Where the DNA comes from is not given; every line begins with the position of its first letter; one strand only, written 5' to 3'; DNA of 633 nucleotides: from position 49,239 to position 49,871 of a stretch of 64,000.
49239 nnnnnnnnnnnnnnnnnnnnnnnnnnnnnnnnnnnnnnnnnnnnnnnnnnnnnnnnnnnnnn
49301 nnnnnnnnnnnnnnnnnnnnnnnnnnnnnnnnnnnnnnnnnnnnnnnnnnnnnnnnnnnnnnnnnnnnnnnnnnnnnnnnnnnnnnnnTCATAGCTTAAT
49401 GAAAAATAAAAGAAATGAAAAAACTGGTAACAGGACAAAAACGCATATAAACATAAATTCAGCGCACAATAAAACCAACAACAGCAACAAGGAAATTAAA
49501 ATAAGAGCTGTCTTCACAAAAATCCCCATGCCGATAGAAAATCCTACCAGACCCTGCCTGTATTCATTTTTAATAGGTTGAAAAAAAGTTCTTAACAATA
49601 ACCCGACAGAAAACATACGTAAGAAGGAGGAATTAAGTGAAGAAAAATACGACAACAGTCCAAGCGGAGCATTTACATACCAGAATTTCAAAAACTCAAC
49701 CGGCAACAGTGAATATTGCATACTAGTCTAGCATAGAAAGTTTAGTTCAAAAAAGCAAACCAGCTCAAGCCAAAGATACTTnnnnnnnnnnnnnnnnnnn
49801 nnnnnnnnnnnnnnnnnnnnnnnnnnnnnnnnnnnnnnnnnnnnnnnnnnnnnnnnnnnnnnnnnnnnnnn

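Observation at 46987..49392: Membrane-anchored Hsp100 with inactivated first AAA+ module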

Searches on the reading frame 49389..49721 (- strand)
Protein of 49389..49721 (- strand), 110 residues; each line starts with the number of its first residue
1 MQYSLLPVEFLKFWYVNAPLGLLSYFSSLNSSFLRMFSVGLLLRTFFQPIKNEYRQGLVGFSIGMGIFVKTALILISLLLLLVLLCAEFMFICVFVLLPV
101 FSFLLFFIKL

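Call 3: search_protein_families(library=pfam, proteins=[window:49389-49721:-], max_evalue=0.01)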
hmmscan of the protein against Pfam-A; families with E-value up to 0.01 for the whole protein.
window:49389-49721:- (110 aa): 0 families

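Call 4: search_protein_families(library=ncbifam, proteins=[window:49389-49721:-], max_evalue=0.01)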
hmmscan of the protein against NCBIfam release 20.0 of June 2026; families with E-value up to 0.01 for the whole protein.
window:49389-49721:- (110 aa): 0 families

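Call 26: find_related_loci(query=A2, collection=genome_contigs, flank=6000)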
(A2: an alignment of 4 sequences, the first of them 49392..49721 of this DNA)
Query A2 (110 aa) in genome_contigs; peptide patterns used: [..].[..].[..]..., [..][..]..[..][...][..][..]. (x = any residue, [..] = any of these).
268 stretches matched a pattern; 105 encode a relative of the query (tblastn E <= 1e-3); the best 80 are kept; 80 distinct loci.
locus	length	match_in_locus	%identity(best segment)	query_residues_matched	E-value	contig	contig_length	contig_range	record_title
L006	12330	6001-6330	80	1-110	5e-46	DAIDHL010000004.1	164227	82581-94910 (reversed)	MAG TPA_asm: Candidatus Levyibacteriota bacterium isolate clean344 NODE_4_length_164227_cov_5.686403, whole genome shotg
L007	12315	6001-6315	58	3-107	9e-36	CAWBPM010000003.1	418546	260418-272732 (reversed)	MAG: Candidatus Levybacteria bacterium isolate MFD01476.bin.1.72 genome assembly, contig: contig_44256, whole genome sho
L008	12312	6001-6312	54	6-109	4e-32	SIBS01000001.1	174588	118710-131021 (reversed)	MAG: Candidatus Levyibacteriota bacterium isolate Baikal-deep-G183 BACOMB-C114, whole genome shotgun sequence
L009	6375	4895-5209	52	1-105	4e-32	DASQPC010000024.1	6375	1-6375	MAG TPA_asm: Candidatus Methylomirabilota bacterium isolate SMAG_U10819 k141_2027651, whole genome shotgun sequence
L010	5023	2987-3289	56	2-102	7e-32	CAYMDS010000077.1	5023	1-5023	MAG TPA_asm: uncultured Gammaproteobacteria bacterium isolate SRP192515_co2_133 genome assembly, contig: NODE_15395_leng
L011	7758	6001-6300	57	3-102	1e-31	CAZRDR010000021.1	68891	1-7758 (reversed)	MAG TPA_asm: uncultured Gammaproteobacteria bacterium isolate SRP135725_co2_727 genome assembly, contig: k141_4576658, w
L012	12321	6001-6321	50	2-108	7e-32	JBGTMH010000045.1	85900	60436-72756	MAG: Patescibacteria group bacterium isolate JTS-RE358 k141_9608639, whole genome shotgun sequence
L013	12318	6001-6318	54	2-107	1e-31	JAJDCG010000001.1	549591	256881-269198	MAG: Candidatus Levyibacteriota bacterium isolate OFTM197 OFTM197_0, whole genome shotgun sequence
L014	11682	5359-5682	53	3-110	5e-31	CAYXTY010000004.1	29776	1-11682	MAG TPA_asm: uncultured Gammaproteobacteria bacterium isolate SRP286056_co1_91 genome assembly, contig: NODE_1739_length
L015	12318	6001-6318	50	3-108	4e-31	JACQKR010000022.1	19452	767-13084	MAG: Candidatus Levyibacteriota bacterium isolate NC_groundwater_1182_Ag_S-0.1um_43_56 S_p1_S3_coassembly_k141_1089720,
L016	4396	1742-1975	65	3-80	7e-31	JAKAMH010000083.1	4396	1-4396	MAG: bacterium isolate WY5.bin164 NODE_42175_length_4396_cov_1.295151, whole genome shotgun sequence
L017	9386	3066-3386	56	2-108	1e-30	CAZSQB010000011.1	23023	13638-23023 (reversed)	MAG TPA_asm: uncultured Gammaproteobacteria bacterium isolate SRP269290_co3_983 genome assembly, contig: NODE_2155_lengt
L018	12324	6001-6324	53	3-110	9e-31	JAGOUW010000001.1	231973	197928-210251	MAG: Candidatus Levyibacteriota bacterium isolate Gw_Eff_bin_531 Gw_Eff_33_length_231973_cov_10.085716, whole genome sho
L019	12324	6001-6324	50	3-110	2e-30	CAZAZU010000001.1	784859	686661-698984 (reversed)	MAG TPA_asm: uncultured Gammaproteobacteria bacterium isolate SRP178908_co1_328 genome assembly, contig: NODE_1_length_7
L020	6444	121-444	53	3-110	3e-30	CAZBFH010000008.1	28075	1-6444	MAG TPA_asm: uncultured Gammaproteobacteria bacterium isolate SRP342105_co2_162 genome assembly, contig: NODE_1695_lengt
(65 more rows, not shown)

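Call 35: find_homologous_proteins(query=A2, max_evalue=0.001)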
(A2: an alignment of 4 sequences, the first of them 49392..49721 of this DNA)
Query A2 (4 sequences) (110 aa, profile of the alignment): 1363 proteins with E <= 0.001 among 6388 candidates; the best 120 are listed.
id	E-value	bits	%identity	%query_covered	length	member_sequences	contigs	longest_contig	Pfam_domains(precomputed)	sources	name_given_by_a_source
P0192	2.8e-45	171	48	97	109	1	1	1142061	-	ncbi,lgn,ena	-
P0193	5.7e-45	170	58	95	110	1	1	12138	-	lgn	-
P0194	2.3e-44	168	54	94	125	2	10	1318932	-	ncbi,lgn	-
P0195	5.3e-43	164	48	97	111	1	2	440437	-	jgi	jgi:hypothetical protein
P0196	4.4e-42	161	49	92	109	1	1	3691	-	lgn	-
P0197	5.0e-42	160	51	97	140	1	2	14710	-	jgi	jgi:hypothetical protein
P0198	1.2e-41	159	52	95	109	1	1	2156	-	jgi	-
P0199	1.3e-41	159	49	98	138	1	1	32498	-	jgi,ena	jgi:hypothetical protein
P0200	1.8e-41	159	78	100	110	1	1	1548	-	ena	-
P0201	2.2e-41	158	48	97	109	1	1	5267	-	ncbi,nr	ncbi:MAG TPA: hypothetical protein VNA13_03270 [Xanthomonadales bacterium]|nr:hypothetical protein [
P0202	2.2e-41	158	50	97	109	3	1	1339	-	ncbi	-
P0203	2.3e-41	158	51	92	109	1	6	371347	-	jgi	jgi:hypothetical protein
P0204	2.6e-41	158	54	98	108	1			-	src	-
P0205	3.3e-41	158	46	98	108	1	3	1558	-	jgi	jgi:hypothetical protein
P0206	8.1e-41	157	50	96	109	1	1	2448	-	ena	-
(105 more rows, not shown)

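Call 51: predict_structure(alignment_id=A3)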
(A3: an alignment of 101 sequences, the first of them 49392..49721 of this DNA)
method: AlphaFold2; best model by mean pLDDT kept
length: 110 residues; sequences in the alignment: 101
mean_pLDDT: 93.0   pTM: 0.73
mean pLDDT of the five models: 93.0, 92.2, 92.1, 90.7, 90.2
residues with pLDDT >= 90: 91; 70-90: 17; 50-70: 2; < 50: 0
segments of 3 or more residues with pLDDT < 50: none
pLDDT, mean of each block of 10 residues (from residue 1): 89 95 97 94 93 87 94 97 98 95 85
secondary structure, 60 per line:
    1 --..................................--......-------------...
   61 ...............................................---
elements in order: H3-36 H39-44 H58-107

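Call 55: fold_search(model_id=the predicted structure, library=pdb)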
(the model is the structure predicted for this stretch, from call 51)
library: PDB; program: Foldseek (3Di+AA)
matches with E <= 10: 25; with E <= 0.001: 0
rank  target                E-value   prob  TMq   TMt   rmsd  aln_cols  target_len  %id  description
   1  9fqr_D6               4.8e+00  0.16  0.37  0.19   8.4        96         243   10  96-nm repeat of axonemal doublet microtubules from bovine sperm (released 2025-03-26)
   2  7lbm_m                5.4e+00  0.41  0.48  0.43   3.8        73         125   12  Structure of the human Mediator-bound transcription pre-initiation complex (released 2021-03-24)
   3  7vvu_V                5.4e+00  0.07  0.26  0.26  11.5        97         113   12  NuA4 HAT module bound to the nucleosome (released 2022-08-10)
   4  9gu1_L                5.7e+00  0.07  0.22  0.08  18.1        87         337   21  Human adult muscle nAChR in resting state in nanodisc with alpha-bungarotoxin (released 2025-05-14)
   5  5j9t_D                6.1e+00  0.06  0.25  0.24   9.8       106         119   11  Crystal structure of the NuA4 core complex (released 2016-10-26)
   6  8iyj_V0               6.4e+00  0.11  0.34  0.19   9.4        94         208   16  Cryo-EM structure of the 48-nm repeat doublet microtubule from mouse sperm (released 2023-07-05)
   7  9fqr_FO               6.4e+00  0.08  0.30  0.29   9.9        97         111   18  96-nm repeat of axonemal doublet microtubules from bovine sperm (released 2025-03-26)
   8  3r84_X                6.8e+00  0.25  0.40  0.54   5.2        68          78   13  Structure of the Mediator head subcomplex Med11/22 (released 2011-04-27)
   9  3ze3_C                6.8e+00  0.09  0.28  0.34  11.3        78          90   19  Crystal structure of the integral membrane diacylglycerol kinase - delta7 (released 2013-05-22)
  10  6v4a_A                6.8e+00  0.07  0.33  0.08  22.0       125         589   16  An open conformation of a Pentameic ligand-gated ion channel with additional N-terminal domain (released 2020-06-03)
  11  9umg_A                7.2e+00  0.10  0.34  0.34  20.8        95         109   16  Cryo-EM structure of VTC complex(Vtc5/Vtc4/Vtc3/Vtc1) (released 2026-01-21)
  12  3zo6_E                7.2e+00  0.06  0.21  0.31  11.4        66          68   18  Crystal structure of Bacillus pseudofirmus OF4 mutant ATP synthase c12 ring. (released 2013-05-01)
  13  5u0p_V                8.6e+00  0.21  0.45  0.42   4.0        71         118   11  Cryo-EM structure of the transcriptional Mediator (released 2017-03-08)
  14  8otz_EQ               8.6e+00  0.06  0.30  0.20   9.9        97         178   18  48-nm repeat of the native axonemal doublet microtubule from bovine sperm (released 2023-11-22)
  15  7z14_D                8.6e+00  0.06  0.23  0.08  13.9        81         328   20  Cryo-EM structure of Torpedo nicotinic acetylcholine receptor in complex with a short-chain neurotoxin. (released 2022-08-17)
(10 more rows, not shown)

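Call 62: search_protein_families(library=padloc, proteins=[window:49389-49721:-], max_evalue=0.01)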
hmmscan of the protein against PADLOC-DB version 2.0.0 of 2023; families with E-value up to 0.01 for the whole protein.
window:49389-49721:- (110 aa): 0 families
